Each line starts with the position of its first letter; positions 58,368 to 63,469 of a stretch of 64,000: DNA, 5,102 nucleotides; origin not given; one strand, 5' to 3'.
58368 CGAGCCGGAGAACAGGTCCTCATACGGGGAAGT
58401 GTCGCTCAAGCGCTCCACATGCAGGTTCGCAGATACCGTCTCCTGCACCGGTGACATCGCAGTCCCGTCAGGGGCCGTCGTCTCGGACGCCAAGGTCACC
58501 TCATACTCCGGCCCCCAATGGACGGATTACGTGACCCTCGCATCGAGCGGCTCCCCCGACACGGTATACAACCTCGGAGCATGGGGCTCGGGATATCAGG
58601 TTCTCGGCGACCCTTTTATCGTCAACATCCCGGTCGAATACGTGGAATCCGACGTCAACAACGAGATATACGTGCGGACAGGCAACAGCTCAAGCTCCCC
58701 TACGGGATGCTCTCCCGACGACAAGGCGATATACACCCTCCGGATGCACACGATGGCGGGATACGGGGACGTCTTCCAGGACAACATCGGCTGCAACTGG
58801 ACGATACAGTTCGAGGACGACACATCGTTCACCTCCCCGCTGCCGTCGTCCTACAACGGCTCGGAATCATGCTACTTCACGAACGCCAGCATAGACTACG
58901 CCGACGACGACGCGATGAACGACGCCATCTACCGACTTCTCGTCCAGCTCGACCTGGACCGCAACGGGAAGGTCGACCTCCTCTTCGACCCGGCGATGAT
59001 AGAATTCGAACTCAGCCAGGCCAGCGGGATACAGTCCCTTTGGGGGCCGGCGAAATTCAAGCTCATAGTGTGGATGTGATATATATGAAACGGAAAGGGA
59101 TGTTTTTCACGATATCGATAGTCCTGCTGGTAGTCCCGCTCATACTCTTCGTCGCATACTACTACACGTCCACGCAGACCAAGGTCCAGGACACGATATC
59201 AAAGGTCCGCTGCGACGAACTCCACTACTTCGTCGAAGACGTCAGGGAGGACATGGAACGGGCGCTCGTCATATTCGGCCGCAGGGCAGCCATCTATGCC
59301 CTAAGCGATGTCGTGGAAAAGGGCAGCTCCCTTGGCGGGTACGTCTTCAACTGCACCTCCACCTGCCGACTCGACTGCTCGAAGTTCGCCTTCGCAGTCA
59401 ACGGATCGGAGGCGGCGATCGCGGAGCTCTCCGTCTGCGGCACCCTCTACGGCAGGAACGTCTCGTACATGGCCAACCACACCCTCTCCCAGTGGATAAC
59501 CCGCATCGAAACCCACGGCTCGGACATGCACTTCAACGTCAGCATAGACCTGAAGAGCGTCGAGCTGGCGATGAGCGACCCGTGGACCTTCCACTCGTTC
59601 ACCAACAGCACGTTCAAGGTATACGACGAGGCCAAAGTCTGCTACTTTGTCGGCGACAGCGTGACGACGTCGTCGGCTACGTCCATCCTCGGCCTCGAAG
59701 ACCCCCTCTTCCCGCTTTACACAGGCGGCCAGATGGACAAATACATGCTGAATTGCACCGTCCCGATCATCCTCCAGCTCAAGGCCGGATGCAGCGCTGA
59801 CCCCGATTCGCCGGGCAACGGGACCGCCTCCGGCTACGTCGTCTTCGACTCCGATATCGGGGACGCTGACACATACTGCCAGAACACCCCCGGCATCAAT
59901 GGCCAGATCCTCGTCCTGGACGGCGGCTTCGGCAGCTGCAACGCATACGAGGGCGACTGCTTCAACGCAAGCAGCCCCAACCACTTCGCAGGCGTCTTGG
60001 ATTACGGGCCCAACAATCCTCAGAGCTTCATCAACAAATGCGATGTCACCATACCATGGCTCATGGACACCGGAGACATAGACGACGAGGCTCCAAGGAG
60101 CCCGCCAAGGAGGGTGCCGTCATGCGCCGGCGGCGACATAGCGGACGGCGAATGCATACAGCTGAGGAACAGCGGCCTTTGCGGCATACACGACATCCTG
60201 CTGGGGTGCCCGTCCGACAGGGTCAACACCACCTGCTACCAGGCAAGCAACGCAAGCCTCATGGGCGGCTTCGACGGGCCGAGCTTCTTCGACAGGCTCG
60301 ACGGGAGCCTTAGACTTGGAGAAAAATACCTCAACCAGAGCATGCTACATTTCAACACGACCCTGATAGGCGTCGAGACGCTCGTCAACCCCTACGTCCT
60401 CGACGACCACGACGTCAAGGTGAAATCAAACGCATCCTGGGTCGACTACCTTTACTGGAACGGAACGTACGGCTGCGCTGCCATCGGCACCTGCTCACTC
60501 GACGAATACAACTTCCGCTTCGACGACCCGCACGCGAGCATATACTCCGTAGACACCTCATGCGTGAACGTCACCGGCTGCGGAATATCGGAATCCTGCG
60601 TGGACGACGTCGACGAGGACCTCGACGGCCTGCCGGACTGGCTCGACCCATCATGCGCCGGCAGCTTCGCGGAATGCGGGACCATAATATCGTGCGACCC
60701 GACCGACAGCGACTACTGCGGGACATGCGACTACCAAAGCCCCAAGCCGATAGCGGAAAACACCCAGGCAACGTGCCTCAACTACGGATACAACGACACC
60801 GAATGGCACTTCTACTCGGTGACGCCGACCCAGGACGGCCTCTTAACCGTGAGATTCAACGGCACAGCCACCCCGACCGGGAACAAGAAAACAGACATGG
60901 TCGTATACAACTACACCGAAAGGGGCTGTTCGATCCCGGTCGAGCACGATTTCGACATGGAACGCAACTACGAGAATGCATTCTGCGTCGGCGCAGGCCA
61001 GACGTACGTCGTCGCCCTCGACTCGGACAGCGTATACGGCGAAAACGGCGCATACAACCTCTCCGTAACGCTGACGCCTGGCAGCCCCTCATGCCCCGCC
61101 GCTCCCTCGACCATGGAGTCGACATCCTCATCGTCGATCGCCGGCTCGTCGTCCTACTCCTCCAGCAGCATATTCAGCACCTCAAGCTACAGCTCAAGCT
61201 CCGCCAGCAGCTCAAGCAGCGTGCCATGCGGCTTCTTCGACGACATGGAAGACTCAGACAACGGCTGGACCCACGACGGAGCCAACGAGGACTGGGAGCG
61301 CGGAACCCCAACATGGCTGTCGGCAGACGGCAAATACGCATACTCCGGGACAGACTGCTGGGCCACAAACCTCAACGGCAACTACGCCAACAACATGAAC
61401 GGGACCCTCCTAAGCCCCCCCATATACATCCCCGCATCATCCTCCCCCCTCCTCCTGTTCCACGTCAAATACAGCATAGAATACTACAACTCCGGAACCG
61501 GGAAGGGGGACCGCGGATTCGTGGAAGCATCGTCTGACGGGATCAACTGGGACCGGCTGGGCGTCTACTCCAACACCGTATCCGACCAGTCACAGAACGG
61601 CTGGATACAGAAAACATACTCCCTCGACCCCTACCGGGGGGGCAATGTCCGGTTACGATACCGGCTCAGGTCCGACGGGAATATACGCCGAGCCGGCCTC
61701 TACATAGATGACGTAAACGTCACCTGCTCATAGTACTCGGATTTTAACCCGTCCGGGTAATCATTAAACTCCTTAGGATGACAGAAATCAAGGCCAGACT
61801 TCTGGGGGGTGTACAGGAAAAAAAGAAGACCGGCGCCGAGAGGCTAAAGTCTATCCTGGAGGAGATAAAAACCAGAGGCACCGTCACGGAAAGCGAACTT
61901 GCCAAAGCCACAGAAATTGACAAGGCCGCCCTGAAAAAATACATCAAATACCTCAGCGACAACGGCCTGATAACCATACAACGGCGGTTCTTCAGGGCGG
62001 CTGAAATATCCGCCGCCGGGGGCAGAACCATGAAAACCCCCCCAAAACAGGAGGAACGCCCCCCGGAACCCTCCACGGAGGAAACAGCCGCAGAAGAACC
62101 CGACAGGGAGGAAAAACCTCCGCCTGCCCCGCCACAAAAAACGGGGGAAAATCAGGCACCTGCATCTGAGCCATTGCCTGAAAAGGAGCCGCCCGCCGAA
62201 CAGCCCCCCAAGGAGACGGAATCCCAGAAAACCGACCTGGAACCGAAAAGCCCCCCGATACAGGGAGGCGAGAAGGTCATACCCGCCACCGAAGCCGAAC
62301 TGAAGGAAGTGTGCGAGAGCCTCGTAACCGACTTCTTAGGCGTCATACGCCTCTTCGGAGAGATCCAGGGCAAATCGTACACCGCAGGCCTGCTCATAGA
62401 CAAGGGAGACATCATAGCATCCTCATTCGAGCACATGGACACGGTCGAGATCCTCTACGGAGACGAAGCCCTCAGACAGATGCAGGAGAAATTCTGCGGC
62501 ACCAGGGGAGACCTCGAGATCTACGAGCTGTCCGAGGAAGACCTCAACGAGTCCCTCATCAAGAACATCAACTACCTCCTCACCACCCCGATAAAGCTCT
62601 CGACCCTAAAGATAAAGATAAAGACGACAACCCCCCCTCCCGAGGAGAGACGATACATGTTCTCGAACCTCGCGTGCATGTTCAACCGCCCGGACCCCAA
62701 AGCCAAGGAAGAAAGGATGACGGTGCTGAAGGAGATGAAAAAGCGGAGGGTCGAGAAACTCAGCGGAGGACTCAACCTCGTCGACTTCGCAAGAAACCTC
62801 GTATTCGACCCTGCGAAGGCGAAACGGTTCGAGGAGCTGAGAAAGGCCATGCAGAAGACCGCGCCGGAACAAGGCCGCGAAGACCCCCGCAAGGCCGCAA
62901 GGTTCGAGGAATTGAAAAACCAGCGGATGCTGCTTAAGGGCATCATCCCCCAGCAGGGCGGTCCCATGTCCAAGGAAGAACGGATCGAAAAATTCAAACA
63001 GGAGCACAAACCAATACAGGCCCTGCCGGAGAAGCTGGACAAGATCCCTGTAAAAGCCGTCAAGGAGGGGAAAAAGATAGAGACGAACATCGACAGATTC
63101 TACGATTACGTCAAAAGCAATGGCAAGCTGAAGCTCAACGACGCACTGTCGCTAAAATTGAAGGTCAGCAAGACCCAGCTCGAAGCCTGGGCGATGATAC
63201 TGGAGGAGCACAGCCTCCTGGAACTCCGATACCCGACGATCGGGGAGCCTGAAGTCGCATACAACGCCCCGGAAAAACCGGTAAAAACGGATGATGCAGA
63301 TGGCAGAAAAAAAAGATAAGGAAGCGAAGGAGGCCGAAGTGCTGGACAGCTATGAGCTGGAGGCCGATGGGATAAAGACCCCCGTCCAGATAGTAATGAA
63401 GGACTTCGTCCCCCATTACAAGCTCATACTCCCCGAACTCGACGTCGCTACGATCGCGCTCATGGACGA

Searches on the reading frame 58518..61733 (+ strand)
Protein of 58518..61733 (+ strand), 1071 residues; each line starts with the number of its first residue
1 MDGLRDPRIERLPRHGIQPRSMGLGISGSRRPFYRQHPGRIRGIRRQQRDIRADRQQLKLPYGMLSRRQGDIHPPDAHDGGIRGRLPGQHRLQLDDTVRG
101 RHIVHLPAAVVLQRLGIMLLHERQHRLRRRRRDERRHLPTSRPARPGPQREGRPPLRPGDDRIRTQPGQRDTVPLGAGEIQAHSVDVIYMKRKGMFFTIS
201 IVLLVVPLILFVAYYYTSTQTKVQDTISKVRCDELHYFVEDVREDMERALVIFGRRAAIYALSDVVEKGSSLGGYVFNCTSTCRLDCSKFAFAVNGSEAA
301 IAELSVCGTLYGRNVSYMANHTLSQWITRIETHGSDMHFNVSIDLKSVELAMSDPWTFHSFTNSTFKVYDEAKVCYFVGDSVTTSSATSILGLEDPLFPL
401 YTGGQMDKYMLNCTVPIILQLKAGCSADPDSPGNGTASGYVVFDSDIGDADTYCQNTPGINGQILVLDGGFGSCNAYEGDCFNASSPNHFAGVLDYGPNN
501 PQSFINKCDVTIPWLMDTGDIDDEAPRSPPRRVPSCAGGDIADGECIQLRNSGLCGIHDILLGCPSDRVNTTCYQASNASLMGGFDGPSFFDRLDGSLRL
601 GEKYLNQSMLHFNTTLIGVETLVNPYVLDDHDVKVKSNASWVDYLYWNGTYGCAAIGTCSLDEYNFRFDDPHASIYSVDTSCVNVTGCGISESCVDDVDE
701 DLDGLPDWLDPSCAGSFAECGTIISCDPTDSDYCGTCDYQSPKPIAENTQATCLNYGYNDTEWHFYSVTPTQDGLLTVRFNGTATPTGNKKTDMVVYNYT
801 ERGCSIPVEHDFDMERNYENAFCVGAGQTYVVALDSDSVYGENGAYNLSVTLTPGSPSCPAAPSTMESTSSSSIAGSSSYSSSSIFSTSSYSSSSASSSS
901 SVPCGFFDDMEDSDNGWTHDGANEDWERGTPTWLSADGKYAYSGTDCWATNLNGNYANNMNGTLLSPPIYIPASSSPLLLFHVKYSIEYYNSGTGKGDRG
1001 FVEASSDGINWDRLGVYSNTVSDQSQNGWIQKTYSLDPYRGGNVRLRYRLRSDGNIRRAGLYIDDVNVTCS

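Call 91: search_protein_families(library=pfam, proteins=[window:58518-61733:+], max_evalue=0.0001)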
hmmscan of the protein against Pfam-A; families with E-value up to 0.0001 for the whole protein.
window:58518-61733:+ (1071 aa): 1 family
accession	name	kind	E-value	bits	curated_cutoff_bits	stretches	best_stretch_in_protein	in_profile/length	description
PF20773.4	InhA-like_MAM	-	3.8e-08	33.5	26.9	1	958-1069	47-163/191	Immune inhibitor A-like, MAM domain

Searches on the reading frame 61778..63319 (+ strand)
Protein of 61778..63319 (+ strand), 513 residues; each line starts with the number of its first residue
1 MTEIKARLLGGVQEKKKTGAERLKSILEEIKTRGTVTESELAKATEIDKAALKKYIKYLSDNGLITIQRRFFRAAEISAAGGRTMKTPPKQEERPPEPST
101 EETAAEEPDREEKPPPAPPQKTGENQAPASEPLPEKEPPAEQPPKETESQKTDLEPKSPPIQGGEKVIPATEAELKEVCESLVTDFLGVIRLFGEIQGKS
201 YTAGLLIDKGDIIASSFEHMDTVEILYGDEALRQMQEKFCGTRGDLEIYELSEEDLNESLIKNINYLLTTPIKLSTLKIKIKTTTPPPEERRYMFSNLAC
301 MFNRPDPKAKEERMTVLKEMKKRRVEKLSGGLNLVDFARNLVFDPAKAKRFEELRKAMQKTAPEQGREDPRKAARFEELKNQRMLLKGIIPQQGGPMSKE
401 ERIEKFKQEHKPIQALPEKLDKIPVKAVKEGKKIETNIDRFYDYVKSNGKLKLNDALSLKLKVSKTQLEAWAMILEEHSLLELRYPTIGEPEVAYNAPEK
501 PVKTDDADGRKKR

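Call 91: search_protein_families(library=pfam, proteins=[window:61778-63319:+], max_evalue=0.0001)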
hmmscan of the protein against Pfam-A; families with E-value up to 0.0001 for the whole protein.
window:61778-63319:+ (513 aa): 2 families
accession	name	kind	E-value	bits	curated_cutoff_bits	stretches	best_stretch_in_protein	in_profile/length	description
PF09987.14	DUF2226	-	8e-06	26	22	1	156-284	4-125/252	Uncharacterized protein conserved in archaea (DUF2226)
PF08279.18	HTH_11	-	1.3e-05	25.4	25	1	22-67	1-46/55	HTH domain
